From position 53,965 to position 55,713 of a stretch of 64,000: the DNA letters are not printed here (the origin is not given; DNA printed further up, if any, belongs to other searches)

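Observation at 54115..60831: Tightly coupled hdrC::gltD - hdrA::mvhD - korDABC operon, a candidate undescribed electron-bifurcating 2-oxoacid/ferredoxin/NAD(P)H module without HdrB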

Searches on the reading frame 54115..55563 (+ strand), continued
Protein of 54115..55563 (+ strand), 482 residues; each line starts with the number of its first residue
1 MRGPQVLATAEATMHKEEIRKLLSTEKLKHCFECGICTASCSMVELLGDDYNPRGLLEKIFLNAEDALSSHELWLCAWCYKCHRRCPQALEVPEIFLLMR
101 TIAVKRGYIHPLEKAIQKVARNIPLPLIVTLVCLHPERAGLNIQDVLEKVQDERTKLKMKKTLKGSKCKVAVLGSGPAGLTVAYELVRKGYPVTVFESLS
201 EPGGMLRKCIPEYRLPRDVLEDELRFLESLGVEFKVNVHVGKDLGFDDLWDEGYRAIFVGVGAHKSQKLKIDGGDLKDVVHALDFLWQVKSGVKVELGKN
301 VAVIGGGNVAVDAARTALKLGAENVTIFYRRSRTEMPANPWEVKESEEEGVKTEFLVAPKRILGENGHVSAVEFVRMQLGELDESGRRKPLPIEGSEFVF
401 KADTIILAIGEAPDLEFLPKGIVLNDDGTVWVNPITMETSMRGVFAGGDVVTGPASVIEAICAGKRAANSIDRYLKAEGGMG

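Call 80: fold_search(model_id=the predicted structure, library=pdb)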
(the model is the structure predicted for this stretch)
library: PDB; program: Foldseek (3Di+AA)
matches with E <= 10: 1953; with E <= 0.001: 600
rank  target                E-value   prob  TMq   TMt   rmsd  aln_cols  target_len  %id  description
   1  9bov_A                7.6e-39  1.00  0.69  0.29   8.9       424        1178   39  Structure of electron bifurcating Nfn-ABC complexed with NAD from Caldicellulosiruptor saccharolyticus (released 2025-03-05)
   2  8oh5_C                1.6e-37  1.00  0.67  0.28   6.1       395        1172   40  Cryo-EM structure of the electron bifurcating transhydrogenase StnABC complex from Sporomusa Ovata (state 2) (released 2023-09-13)
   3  5jca_L                2.7e-37  1.00  0.70  0.71   3.9       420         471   39  NADP(H) bound NADH-dependent Ferredoxin:NADP Oxidoreductase (NfnI) from Pyrococcus furiosus (released 2017-04-12)
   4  9n5u_A                1.4e-36  1.00  0.67  0.34   5.9       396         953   44  Structure of the Thermococcus sibiricus NfnABC complex (released 2025-05-07)
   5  5jfc_L                1.1e-35  1.00  0.68  0.70   3.9       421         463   37  NADH-dependent Ferredoxin:NADP Oxidoreductase (NfnI) from Pyrococcus furiosus (released 2017-04-12)
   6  9n5v_A                1.2e-35  1.00  0.65  0.34   6.0       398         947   43  Structure of the NAD(H)-bound Thermococcus sibiricus NfnABC complex (released 2025-05-07)
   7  4ylf_B                3.4e-35  1.00  0.67  0.68   9.3       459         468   38  Insights into flavin-based electron bifurcation via the NADH-dependent reduced ferredoxin-NADP oxidoreductase structur (released 2015-07-08)
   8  5vj7_A                6.7e-34  1.00  0.67  0.69   8.2       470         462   32  Ferredoxin NADP Oxidoreductase (Xfn) (released 2017-07-19)
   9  6s6s_E                6.8e-30  1.00  0.69  0.70   7.6       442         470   31  Structure of Azospirillum brasilense Glutamate Synthase in a4b4 oligomeric state. (released 2019-09-11)
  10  6s6t_E                1.8e-29  1.00  0.65  0.65   6.2       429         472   32  Structure of Azospirillum brasilense Glutamate Synthase in a4b3 oligomeric state (released 2019-09-11)
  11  7m32_D                9.3e-27  1.00  0.65  0.32  11.3       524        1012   25  Dihydropyrimidine Dehydrogenase (DPD) C671A Mutant Soaked with Uracil and NADPH Anaerobically (released 2021-06-09)
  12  7m32_A                1.6e-26  1.00  0.64  0.32   6.8       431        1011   28  Dihydropyrimidine Dehydrogenase (DPD) C671A Mutant Soaked with Uracil and NADPH Anaerobically (released 2021-06-09)
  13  8f61_B                1.7e-26  1.00  0.66  0.33  11.5       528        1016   26  Dihydropyrimidine Dehydrogenase (DPD) C671S Mutant Soaked with Dihydrothymine Quasi-Anaerobically (released 2023-02-01)
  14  8f6n_C                1.8e-26  1.00  0.67  0.33   6.0       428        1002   27  Dihydropyrimidine Dehydrogenase (DPD) C671S Mutant Soaked with Thymine Quasi-Anaerobically (released 2023-02-01)
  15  1h7w_B                2.0e-26  1.00  0.66  0.32   6.6       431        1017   28  Dihydropyrimidine dehydrogenase (DPD) from pig (released 2001-02-23)
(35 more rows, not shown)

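Call 81: search_protein_families(library=pfam, proteins=[P0321, P0255, P0248], max_evalue=1e-8)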
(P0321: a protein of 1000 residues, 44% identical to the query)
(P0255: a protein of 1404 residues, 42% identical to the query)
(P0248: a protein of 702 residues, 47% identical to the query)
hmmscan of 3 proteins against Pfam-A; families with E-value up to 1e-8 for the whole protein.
P0321 (1000 aa): 10 families
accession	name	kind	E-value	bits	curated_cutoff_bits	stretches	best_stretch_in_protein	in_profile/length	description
PF02662.21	FlpD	-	2.7e-51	173.2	22.3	1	3-125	1-123/123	Methyl-viologen-reducing hydrogenase, delta subunit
PF07992.20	Pyr_redox_2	-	4.2e-40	138.4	26.1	1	495-784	1-285/291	Pyridine nucleotide-disulphide oxidoreductase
PF14691.11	Fer4_20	-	2.1e-25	89.2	25.8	1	399-479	29-112/113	Dihydroprymidine dehydrogenase domain II, 4Fe-4S cluster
PF13738.12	Pyr_redox_3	-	1.6e-21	77.3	30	1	623-774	157-305/305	Pyridine nucleotide-disulphide oxidoreductase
PF00070.33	Pyr_redox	-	7.6e-19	68.4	22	1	630-701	1-78/82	Pyridine nucleotide-disulphide oxidoreductase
PF13450.12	NAD_binding_8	-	7.3e-13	49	21.9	0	499-532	1-34/68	NAD(P)-binding Rossmann-like domain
PF01266.30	DAO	-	2.3e-11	44.2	27.9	0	496-530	1-35/353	FAD dependent oxidoreductase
PF12831.13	FAD_oxidored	-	8e-11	42.3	27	0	497-537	2-42/416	FAD dependent oxidoreductase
PF01262.27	AlaDh_PNT_C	-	2.5e-09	37.3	23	0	629-663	29-63/214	Alanine dehydrogenase/PNT, C-terminal domain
PF03486.20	HI0933_like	-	7.3e-09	35.9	50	0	265-298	3-36/244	HI0933-like protein Rossmann domain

P0255 (1404 aa): 15 families
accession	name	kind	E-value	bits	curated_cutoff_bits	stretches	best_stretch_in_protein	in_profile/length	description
PF07992.20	Pyr_redox_2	-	1.8e-51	175.8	26.1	1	182-479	2-291/291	Pyridine nucleotide-disulphide oxidoreductase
PF14691.11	Fer4_20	-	1.3e-21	76.9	25.8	1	91-169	30-111/113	Dihydroprymidine dehydrogenase domain II, 4Fe-4S cluster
PF13450.12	NAD_binding_8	-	5.5e-19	68.7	21.9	1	185-220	1-36/68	NAD(P)-binding Rossmann-like domain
PF13738.12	Pyr_redox_3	-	5.3e-16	59.2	30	1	310-463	163-305/305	Pyridine nucleotide-disulphide oxidoreductase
PF00070.33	Pyr_redox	-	3e-15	56.9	22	0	182-216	1-35/82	Pyridine nucleotide-disulphide oxidoreductase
PF00037.32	Fer4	-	6.3e-15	54.7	21.1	0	1363-1385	2-24/24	4Fe-4S binding domain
PF01266.30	DAO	-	1.6e-14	54.7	27.9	0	182-216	1-35/353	FAD dependent oxidoreductase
PF12838.12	Fer4_7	-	2.1e-12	47.8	27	1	1335-1383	2-52/52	4Fe-4S dicluster domain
PF00890.30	FAD_binding_2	-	2.3e-12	47.3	20.4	0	183-222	2-41/414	FAD binding domain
PF01593.30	Amino_oxidase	-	3.5e-12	46.8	19.8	0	191-219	2-30/443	Flavin containing amine oxidoreductase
PF13187.11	Fer4_9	-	2.1e-11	44.1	27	1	1334-1384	1-52/52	4Fe-4S dicluster domain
PF01946.23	Thi4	-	3.5e-11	43.2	26.2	0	178-217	15-55/235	Thi4 family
PF14697.11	Fer4_21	-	6.7e-11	42.6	35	0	1330-1385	3-58/59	4Fe-4S dicluster domain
PF03486.20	HI0933_like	-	4.6e-10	39.8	50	0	182-216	2-36/244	HI0933-like protein Rossmann domain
PF12831.13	FAD_oxidored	-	1.4e-09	38.2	27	0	183-219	2-38/416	FAD dependent oxidoreductase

P0248 (702 aa): 6 families
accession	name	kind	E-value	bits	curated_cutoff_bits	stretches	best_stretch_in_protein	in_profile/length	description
PF07992.20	Pyr_redox_2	-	3e-36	125.8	26.1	1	106-401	2-291/291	Pyridine nucleotide-disulphide oxidoreductase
PF02662.21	FlpD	-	6.5e-32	110.6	22.3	1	576-690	1-120/123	Methyl-viologen-reducing hydrogenase, delta subunit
PF14691.11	Fer4_20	-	2.2e-19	69.8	25.8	1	11-90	29-111/113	Dihydroprymidine dehydrogenase domain II, 4Fe-4S cluster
PF00070.33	Pyr_redox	-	6.6e-12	46.2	22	0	237-310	1-78/82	Pyridine nucleotide-disulphide oxidoreductase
PF13738.12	Pyr_redox_3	-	5.5e-11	42.7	30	0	235-385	164-305/305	Pyridine nucleotide-disulphide oxidoreductase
PF13450.12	NAD_binding_8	-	1.8e-10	41.4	21.9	1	109-146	1-38/68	NAD(P)-binding Rossmann-like domain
